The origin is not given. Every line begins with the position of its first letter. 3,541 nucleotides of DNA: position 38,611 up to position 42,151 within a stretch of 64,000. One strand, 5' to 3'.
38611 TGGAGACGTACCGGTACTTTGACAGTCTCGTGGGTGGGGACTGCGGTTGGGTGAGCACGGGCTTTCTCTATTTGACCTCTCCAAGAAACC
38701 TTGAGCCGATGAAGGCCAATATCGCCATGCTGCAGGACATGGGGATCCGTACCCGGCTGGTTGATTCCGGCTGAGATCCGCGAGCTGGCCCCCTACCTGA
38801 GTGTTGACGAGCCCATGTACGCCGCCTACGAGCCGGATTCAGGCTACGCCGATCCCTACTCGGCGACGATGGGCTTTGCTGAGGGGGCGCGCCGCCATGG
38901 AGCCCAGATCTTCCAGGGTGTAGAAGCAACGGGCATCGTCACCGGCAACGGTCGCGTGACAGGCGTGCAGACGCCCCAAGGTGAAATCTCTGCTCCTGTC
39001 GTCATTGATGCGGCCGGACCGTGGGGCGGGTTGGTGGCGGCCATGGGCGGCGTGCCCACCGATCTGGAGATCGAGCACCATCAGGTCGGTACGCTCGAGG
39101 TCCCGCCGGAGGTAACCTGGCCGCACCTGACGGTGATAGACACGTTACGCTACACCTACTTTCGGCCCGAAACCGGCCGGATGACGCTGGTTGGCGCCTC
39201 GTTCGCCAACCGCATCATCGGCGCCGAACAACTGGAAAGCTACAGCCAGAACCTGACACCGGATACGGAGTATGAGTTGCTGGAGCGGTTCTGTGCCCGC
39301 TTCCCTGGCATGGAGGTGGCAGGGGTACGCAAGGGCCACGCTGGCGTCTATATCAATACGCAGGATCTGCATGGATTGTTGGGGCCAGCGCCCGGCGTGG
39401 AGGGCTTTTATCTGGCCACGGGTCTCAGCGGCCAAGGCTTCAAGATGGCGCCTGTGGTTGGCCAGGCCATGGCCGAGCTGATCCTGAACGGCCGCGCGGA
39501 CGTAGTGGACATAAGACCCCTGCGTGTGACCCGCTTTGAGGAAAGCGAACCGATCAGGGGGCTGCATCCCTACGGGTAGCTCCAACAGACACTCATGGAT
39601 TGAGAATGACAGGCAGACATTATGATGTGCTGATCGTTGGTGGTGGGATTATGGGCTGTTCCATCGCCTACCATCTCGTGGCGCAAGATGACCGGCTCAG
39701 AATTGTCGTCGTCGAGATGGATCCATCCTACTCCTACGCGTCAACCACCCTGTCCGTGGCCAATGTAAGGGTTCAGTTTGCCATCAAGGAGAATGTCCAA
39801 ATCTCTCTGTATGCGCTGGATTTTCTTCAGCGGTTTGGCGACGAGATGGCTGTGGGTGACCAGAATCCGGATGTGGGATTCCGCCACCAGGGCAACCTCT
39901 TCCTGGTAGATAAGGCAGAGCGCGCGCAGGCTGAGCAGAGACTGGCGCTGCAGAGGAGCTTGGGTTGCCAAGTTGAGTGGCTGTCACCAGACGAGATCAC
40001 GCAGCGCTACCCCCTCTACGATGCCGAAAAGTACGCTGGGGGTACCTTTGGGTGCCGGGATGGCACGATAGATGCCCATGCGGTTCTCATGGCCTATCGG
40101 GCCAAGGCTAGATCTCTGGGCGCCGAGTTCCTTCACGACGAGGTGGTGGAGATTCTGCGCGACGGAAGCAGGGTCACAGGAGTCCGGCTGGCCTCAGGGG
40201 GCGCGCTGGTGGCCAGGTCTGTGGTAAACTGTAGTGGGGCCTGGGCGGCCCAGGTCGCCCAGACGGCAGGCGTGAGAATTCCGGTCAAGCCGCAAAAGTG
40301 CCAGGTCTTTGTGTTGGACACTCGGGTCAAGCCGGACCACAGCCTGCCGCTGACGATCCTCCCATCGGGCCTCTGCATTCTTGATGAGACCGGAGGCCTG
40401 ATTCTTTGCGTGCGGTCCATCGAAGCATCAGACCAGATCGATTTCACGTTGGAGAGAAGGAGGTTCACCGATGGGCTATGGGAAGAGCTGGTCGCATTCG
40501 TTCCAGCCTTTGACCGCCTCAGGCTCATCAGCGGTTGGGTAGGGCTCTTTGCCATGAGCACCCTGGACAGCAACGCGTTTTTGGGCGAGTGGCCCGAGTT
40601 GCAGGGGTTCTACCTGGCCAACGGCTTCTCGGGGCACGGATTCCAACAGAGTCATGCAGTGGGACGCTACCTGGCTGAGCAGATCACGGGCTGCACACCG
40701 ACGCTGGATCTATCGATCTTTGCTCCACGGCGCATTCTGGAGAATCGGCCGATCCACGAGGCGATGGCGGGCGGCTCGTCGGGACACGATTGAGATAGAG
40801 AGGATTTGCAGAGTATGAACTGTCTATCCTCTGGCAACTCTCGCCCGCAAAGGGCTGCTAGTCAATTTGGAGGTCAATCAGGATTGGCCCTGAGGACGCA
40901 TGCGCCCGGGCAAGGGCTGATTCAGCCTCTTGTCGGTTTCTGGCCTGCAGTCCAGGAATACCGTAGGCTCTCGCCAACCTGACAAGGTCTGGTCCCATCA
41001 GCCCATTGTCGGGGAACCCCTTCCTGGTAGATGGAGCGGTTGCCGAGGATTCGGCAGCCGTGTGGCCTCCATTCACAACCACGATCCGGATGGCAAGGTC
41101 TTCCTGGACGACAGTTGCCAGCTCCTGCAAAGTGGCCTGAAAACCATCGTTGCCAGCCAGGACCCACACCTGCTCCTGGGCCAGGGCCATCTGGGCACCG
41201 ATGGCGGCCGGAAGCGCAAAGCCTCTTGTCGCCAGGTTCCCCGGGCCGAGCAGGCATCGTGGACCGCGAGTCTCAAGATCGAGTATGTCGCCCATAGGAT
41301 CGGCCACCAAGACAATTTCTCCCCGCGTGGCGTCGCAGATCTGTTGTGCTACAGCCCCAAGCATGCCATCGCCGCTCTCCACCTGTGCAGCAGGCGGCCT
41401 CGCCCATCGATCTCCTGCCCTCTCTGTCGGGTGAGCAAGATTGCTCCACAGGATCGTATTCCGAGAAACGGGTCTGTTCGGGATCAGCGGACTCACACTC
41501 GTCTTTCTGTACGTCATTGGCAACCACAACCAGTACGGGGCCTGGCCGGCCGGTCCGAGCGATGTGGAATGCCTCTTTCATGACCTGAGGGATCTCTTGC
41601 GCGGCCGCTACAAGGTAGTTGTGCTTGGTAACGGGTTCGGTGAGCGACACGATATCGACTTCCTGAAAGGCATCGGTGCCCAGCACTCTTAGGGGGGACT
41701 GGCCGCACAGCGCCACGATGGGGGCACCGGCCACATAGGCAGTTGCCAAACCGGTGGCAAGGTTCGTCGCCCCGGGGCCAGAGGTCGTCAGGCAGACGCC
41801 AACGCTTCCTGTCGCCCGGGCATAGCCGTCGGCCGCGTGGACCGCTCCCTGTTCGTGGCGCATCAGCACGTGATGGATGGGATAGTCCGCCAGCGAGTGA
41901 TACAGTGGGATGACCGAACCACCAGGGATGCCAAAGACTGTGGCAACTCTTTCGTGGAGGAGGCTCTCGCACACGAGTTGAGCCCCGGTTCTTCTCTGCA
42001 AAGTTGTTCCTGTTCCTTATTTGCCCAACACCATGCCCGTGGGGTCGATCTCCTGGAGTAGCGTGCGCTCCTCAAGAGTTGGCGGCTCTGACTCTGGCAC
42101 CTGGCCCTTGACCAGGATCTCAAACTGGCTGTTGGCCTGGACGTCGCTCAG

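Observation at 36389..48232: Uncharacterised metabolic gene cluster: B12-radical SAM, two DAO oxidoreductases, short TPP decarboxylase, CoA-transferase A/B, BKACE enzyme, truncated GH3 amido-synthetase and a second TPP enzyme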

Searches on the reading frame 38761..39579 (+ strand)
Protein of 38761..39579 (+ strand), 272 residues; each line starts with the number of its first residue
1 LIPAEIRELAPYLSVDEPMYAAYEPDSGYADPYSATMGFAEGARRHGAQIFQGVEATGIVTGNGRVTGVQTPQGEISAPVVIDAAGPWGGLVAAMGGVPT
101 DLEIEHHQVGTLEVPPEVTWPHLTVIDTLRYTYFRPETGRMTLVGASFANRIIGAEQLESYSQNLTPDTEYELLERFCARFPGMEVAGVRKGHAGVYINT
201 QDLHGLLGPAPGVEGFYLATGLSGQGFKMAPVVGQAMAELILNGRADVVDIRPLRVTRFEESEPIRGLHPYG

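Call 4: search_protein_families(library=pfam, proteins=[window:38761-39579:+], max_evalue=0.01)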
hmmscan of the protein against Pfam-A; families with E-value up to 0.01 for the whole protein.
window:38761-39579:+ (272 aa): 1 family
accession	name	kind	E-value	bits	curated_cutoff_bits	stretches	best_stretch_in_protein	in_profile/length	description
PF01266.30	DAO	-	6.1e-38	131.7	27.9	1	3-240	120-353/353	FAD dependent oxidoreductase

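Call 6: search_protein_families(library=ncbifam, proteins=[window:38761-39579:+], max_evalue=0.001)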
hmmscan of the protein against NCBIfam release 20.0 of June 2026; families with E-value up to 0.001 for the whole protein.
window:38761-39579:+ (272 aa): 9 families
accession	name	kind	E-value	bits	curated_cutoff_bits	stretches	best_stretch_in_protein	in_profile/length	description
NF008425.0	PRK11259.1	equivalog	1.3e-23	83.6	257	1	4-260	121-376/377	N-methyl-L-tryptophan oxidase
TIGR01373.1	soxB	subfamily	2.3e-19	69.5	529.45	1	2-262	147-402/407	sarcosine oxidase subunit beta family protein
TIGR02352.1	thiamin_ThiO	equivalog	1.5e-16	60.4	250.8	1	5-244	124-350/351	glycine oxidase ThiO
TIGR01377.1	soxA_mon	subfamily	2.2e-15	56.3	479.65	1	11-262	123-378/381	amino oxidase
TIGR03377.1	glycerol3P_GlpA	equivalog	1.7e-09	36.8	552.8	1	3-102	114-217/530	anaerobic glycerol-3-phosphate dehydrogenase subunit GlpA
NF001933.0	PRK00711.1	subfamily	4.7e-09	35.8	383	1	25-262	193-419/429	D-amino acid dehydrogenase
NF050086.1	pipecolate_AmaA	exception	7.8e-06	24.8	600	0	27-85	176-233/425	L-pipecolate oxidase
NF008313.0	PRK11101.1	equivalog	9.8e-06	24.4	425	1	19-96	137-220/548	anaerobic glycerol-3-phosphate dehydrogenase subunit A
NF007450.0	PRK10015.1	subfamily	0.00086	18.1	466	0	41-114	116-188/429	FAD-dependent oxidoreductase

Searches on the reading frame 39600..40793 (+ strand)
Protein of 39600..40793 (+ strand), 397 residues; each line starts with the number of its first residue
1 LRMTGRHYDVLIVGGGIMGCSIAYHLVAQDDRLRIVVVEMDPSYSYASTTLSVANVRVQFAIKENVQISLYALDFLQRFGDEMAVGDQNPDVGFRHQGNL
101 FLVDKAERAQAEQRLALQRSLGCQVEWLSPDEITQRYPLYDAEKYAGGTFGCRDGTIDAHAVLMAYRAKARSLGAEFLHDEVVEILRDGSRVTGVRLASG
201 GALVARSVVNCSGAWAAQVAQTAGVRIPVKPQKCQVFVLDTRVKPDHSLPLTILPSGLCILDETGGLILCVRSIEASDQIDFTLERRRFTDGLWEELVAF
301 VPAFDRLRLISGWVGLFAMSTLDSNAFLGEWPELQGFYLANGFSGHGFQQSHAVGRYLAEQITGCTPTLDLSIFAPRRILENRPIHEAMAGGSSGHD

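Call 4: search_protein_families(library=pfam, proteins=[window:39600-40793:+], max_evalue=0.01)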
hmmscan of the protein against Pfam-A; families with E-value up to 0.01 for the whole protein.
window:39600-40793:+ (397 aa): 8 families
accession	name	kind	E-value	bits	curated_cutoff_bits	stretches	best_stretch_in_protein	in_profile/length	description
PF01266.30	DAO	-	2.6e-62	211.8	27.9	1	9-360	1-352/353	FAD dependent oxidoreductase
PF13454.12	NAD_binding_9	-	2.4e-06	28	21.8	1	12-44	2-36/155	FAD-NAD(P)-binding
PF13450.12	NAD_binding_8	-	1.3e-05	25.8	21.9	1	12-58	1-45/68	NAD(P)-binding Rossmann-like domain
PF05834.18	Lycopene_cycl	-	5.6e-05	22.8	23.4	1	9-46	1-38/380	Lycopene cyclase protein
PF00890.30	FAD_binding_2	-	7.8e-05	22.5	20.4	0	9-59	1-53/414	FAD binding domain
PF04820.20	Trp_halogenase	-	0.00039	19.8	21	0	157-222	155-221/458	Tryptophan halogenase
PF07992.20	Pyr_redox_2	-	0.00094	19.1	26.1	0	8-116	1-58/291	Pyridine nucleotide-disulphide oxidoreductase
PF01494.25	FAD_binding_3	-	0.0015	18.3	22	0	167-277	107-221/349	FAD binding domain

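Call 6: search_protein_families(library=ncbifam, proteins=[window:39600-40793:+], max_evalue=0.001)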
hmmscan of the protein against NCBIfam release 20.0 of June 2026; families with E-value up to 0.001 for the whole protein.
window:39600-40793:+ (397 aa): 28 families (the best 25 are shown)
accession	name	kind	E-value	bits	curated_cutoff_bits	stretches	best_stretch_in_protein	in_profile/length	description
TIGR01373.1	soxB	subfamily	3.4e-28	98.6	529.45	1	6-364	29-384/407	sarcosine oxidase subunit beta family protein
NF008425.0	PRK11259.1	equivalog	8.1e-26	90.8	257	1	6-379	3-375/377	N-methyl-L-tryptophan oxidase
TIGR02352.1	thiamin_ThiO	equivalog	1e-25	90.6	250.8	1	10-364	1-349/351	glycine oxidase ThiO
TIGR01377.1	soxA_mon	subfamily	1.1e-23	83.6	479.65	2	8-238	1-222/381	amino oxidase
TIGR03377.1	glycerol3P_GlpA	equivalog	4.3e-19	68.5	552.8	1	109-316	93-303/530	anaerobic glycerol-3-phosphate dehydrogenase subunit GlpA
NF001933.0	PRK00711.1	subfamily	1.7e-18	66.9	383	1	61-382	104-419/429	D-amino acid dehydrogenase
TIGR03364.1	HpnW_proposed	hypoth_equivalog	7.4e-13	48.3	285.1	1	8-253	1-232/365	TIGR03364 family FAD-dependent oxidoreductase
NF008313.0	PRK11101.1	equivalog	1.6e-11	43.5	425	1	150-315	141-313/548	anaerobic glycerol-3-phosphate dehydrogenase subunit A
NF008726.1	PRK11728.1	equivalog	1.9e-11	43.4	299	1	8-229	1-215/389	L-2-hydroxyglutarate oxidase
TIGR03197.1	MnmC_Cterm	equivalog_domain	1.4e-10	40.9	174.2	1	9-242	1-227/400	FAD-dependent 5-carboxymethylaminomethyl-2-thiouridine(34) oxidoreductase MnmC1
NF033460.1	glycerol3P_ox_II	equivalog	4.1e-10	39.4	460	1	8-47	2-39/361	type 2 glycerol-3-phosphate oxidase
NF006130.0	PRK08274.1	equivalog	2.6e-09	36.4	369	1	6-219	4-196/467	FAD-dependent tricarballylate dehydrogenase TcuA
NF002480.1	PRK01747.1-1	equivalog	5.3e-09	35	540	1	7-244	248-478/645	bifunctional tRNA (5-methylaminomethyl-2-thiouridine)(34)-methyltransferase MnmC2/FAD-dependent 5-carboxymethylaminomethyl-2-thiouridine(34)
NF009074.0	PRK12409.1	equivalog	8.4e-09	35.1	494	1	94-234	131-276/410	D-amino acid dehydrogenase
TIGR03329.1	Phn_aa_oxid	hypoth_equivalog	5e-07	28.9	632.8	0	286-363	316-392/460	putative aminophosphonate oxidoreductase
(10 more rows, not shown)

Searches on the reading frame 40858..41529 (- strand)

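Call 4: search_protein_families(library=pfam, proteins=[window:40858-41529:-], max_evalue=0.01)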
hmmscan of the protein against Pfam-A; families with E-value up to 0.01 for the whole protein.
window:40858-41529:- (223 aa): 1 family
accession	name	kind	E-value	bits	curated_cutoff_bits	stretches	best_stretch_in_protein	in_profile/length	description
PF02775.26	TPP_enzyme_C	-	5.2e-26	91.7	21.9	1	87-219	15-150/151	Thiamine pyrophosphate enzyme, C-terminal TPP binding domain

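Call 6: search_protein_families(library=ncbifam, proteins=[window:40858-41529:-], max_evalue=0.001)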
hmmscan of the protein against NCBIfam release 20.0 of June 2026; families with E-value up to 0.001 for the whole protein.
window:40858-41529:- (223 aa): 51 families (the best 25 are shown)
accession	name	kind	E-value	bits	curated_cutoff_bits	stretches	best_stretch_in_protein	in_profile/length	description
NF005228.0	PRK06725.1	equivalog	3.8e-24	84.8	991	1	64-222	383-545/571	acetolactate synthase large subunit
TIGR00118.1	acolac_lg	equivalog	5.2e-23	81.3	538.35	1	86-223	396-535/557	biosynthetic-type acetolactate synthase large subunit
NF005651.0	PRK07418.1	subfamily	1e-22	80.1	942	1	88-222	423-559/617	acetolactate synthase large subunit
NF005824.0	PRK07710.1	equivalog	5.3e-22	77.9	976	1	94-222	419-548/573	acetolactate synthase large subunit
NF004710.0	PRK06048.1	equivalog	1.2e-20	73.5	976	1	86-223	400-538/561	acetolactate synthase large subunit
NF004919.0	PRK06276.1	equivalog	8.6e-20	70.6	866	1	86-223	401-539/582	acetolactate synthase large subunit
NF006122.0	PRK08266.1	subfamily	2e-19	69.5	571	1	89-222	391-524/543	hypothetical protein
NF005860.0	PRK07789.1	equivalog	4.3e-19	68.3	881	1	89-222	439-578/615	acetolactate synthase large subunit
NF006524.0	PRK08978.1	equivalog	1.1e-18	66.9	738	1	86-223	387-525/548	acetolactate synthase 2 catalytic subunit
NF006016.1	PRK08155.1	equivalog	3.5e-17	62.1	870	1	52-223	361-533/554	acetolactate synthase large subunit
NF006591.0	PRK09124.1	equivalog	1.1e-16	60.3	792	1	85-222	393-529/574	ubiquinone-dependent pyruvate dehydrogenase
NF006052.0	PRK08199.1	subfamily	1.4e-16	60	539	1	94-223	410-538/559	thiamine pyrophosphate protein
NF005712.0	PRK07524.1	subfamily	1.8e-16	59.7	500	1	96-221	404-528/536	5-guanidino-2-oxopentanoate decarboxylase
NF005936.0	PRK07979.1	equivalog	3.1e-15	55.5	1080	1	88-210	409-532/574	acetolactate synthase 3 large subunit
NF006581.0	PRK09107.1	equivalog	4.5e-15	55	974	1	89-222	419-553/595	acetolactate synthase 3 large subunit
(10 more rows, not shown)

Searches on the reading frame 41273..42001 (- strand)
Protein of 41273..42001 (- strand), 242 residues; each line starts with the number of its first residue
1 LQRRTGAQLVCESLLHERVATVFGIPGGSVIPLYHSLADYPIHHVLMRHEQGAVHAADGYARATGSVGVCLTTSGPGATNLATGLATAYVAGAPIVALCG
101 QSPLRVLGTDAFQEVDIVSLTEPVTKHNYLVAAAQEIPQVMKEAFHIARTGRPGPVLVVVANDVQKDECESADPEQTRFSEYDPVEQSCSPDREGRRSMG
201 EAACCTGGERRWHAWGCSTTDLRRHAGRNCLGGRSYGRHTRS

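Call 4: search_protein_families(library=pfam, proteins=[window:41273-42001:-], max_evalue=0.01)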
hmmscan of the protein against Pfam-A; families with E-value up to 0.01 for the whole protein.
window:41273-42001:- (242 aa): 1 family
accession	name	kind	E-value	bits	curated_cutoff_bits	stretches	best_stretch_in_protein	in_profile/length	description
PF02776.23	TPP_enzyme_N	-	2.6e-39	134.1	26.8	1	5-119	2-118/119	Thiamine pyrophosphate enzyme, N-terminal TPP binding domain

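Call 6: search_protein_families(library=ncbifam, proteins=[window:41273-42001:-], max_evalue=0.001)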
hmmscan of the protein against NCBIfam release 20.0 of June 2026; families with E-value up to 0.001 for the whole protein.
window:41273-42001:- (242 aa): 51 families (the best 25 are shown)
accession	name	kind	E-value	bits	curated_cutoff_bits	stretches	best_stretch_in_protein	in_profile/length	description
TIGR00118.1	acolac_lg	equivalog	1e-74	252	538.35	1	5-187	2-184/557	biosynthetic-type acetolactate synthase large subunit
NF004710.0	PRK06048.1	equivalog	1.3e-74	251.6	976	1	2-187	6-191/561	acetolactate synthase large subunit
NF005860.0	PRK07789.1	equivalog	1.6e-72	244.7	881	1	2-188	32-219/615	acetolactate synthase large subunit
NF004919.0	PRK06276.1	equivalog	8.2e-70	235.7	866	1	5-172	2-169/582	acetolactate synthase large subunit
NF006524.0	PRK08978.1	equivalog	1.8e-67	227.9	738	1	5-176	2-173/548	acetolactate synthase 2 catalytic subunit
NF005824.0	PRK07710.1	equivalog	5.7e-67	226.3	976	1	2-187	15-200/573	acetolactate synthase large subunit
NF006319.0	PRK08527.1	equivalog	8.8e-65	219.2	905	1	1-187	1-188/565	acetolactate synthase large subunit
NF005651.0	PRK07418.1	subfamily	5.5e-64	216.4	942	1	2-172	17-191/617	acetolactate synthase large subunit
NF006581.0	PRK09107.1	equivalog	7.1e-63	212.8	974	1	3-186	10-195/595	acetolactate synthase 3 large subunit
NF005409.0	PRK06965.1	equivalog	9e-63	212.6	1035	1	4-190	21-208/587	acetolactate synthase 3 catalytic subunit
NF005228.0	PRK06725.1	equivalog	1.2e-62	211.9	991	1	3-186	15-198/571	acetolactate synthase large subunit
NF006525.0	PRK08979.1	equivalog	3.2e-60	204.1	1084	1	2-186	2-189/572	acetolactate synthase 3 large subunit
NF006016.1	PRK08155.1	equivalog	7.4e-60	202.9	870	1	3-174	2-174/554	acetolactate synthase large subunit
NF005058.0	PRK06466.1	equivalog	1.5e-57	195.4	951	1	4-188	4-191/574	acetolactate synthase 3 large subunit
NF005584.0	PRK07282.1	equivalog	3.8e-57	194.1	970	1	3-187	9-194/566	acetolactate synthase large subunit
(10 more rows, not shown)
